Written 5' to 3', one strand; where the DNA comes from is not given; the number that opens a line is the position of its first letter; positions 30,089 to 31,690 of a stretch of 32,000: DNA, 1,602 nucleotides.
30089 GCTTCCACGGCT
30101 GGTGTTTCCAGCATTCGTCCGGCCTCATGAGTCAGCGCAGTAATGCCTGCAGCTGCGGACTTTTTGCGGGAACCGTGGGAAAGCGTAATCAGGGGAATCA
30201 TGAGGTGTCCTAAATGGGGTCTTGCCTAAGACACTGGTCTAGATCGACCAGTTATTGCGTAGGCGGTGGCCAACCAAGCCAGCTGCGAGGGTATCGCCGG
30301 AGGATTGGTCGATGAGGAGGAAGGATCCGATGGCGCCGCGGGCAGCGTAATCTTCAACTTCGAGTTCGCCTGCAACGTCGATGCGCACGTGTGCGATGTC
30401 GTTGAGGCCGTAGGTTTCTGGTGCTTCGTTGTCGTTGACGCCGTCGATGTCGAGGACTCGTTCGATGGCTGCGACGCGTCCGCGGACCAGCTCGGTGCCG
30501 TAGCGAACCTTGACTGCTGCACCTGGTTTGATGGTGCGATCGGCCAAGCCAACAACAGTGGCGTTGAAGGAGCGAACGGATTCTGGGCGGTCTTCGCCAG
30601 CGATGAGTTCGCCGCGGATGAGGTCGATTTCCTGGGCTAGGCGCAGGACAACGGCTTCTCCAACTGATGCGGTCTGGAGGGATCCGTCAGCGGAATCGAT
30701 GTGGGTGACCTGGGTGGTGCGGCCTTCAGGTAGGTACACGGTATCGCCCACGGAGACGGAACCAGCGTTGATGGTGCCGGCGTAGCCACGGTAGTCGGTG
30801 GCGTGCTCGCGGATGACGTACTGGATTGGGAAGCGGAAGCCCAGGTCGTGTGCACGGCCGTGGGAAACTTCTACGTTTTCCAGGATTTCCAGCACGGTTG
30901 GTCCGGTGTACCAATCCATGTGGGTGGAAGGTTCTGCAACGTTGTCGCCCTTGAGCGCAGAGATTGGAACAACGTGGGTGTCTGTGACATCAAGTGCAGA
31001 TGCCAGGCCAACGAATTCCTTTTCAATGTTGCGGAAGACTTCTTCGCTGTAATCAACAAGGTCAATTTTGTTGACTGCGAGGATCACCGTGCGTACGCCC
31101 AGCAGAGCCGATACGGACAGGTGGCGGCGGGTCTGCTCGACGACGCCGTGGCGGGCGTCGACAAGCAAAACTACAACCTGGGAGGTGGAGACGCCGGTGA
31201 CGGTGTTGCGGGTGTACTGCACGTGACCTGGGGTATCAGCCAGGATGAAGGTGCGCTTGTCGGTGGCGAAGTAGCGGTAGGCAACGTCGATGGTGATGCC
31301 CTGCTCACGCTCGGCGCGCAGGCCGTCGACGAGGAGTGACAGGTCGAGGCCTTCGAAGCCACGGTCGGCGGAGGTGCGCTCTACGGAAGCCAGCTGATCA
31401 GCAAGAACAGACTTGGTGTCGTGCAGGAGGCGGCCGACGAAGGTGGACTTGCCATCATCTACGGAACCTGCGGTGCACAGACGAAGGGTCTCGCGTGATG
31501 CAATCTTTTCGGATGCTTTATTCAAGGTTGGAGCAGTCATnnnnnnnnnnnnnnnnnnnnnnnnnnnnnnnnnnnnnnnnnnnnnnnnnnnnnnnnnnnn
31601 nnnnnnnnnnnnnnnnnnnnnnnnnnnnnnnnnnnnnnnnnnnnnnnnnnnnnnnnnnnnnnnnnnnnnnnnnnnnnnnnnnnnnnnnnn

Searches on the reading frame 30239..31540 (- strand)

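Call 29: search_protein_families(library=ncbifam, proteins=[window:30239-31540:-])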
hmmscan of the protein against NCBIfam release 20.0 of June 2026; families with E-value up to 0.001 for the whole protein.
window:30239-31540:- (433 aa): 37 families (the best 25 are shown)
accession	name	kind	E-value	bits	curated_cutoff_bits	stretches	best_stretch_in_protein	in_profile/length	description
TIGR02034.1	CysN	subfamily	1e-181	604.4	336.1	1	19-423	1-406/406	sulfate adenylyltransferase, large subunit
NF004035.0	PRK05506.1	subfamily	6.5e-157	523.5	715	1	10-429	16-436/632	bifunctional sulfate adenylyltransferase subunit 1/adenylylsulfate kinase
NF003478.0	PRK05124.1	equivalog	1.5e-149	498.6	590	1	11-427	20-437/475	sulfate adenylyltransferase subunit CysN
NF008969.0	PRK12317.1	subfamily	7.5e-71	238.9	502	1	15-423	4-418/426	elongation factor 1-alpha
TIGR00483.1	EF-1_alpha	equivalog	2.5e-64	217.3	540.1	1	16-423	5-419/427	translation elongation factor EF-1 subunit alpha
TIGR00475.1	selB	equivalog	6.6e-30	104.3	242.25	1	74-362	28-302/581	selenocysteine-specific translation elongation factor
NF000766.0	PRK00049.1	subfamily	4.5e-29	101.5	449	1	17-332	11-314/396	elongation factor Tu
NF009373.0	PRK12736.1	subfamily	5.5e-28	97.8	452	1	15-330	9-310/394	elongation factor Tu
NF009372.0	PRK12735.1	subfamily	2.7e-27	95.6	479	1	18-330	12-312/396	elongation factor Tu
TIGR00485.1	EF-Tu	equivalog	6.7e-26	90.9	522.4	1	17-329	11-309/394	elongation factor Tu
TIGR01394.1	TypA_BipA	equivalog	1.6e-15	56.3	757.3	1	26-294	9-248/594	translational GTPase TypA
TIGR01393.1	lepA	equivalog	5.1e-15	54.8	533.9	1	42-202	15-169/595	translation elongation factor 4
TIGR03594.1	GTPase_EngA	equivalog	2.5e-14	53.1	306.7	1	79-203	206-337/432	ribosome biogenesis GTPase Der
TIGR03680.1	eif2g_arch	equivalog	2.2e-13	50.2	514.5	1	94-201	79-185/407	translation initiation factor IF-2 subunit gamma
NF003077.0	PRK04000.1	equivalog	8.9e-13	48.2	315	1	93-201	82-189/412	translation initiation factor IF-2 subunit gamma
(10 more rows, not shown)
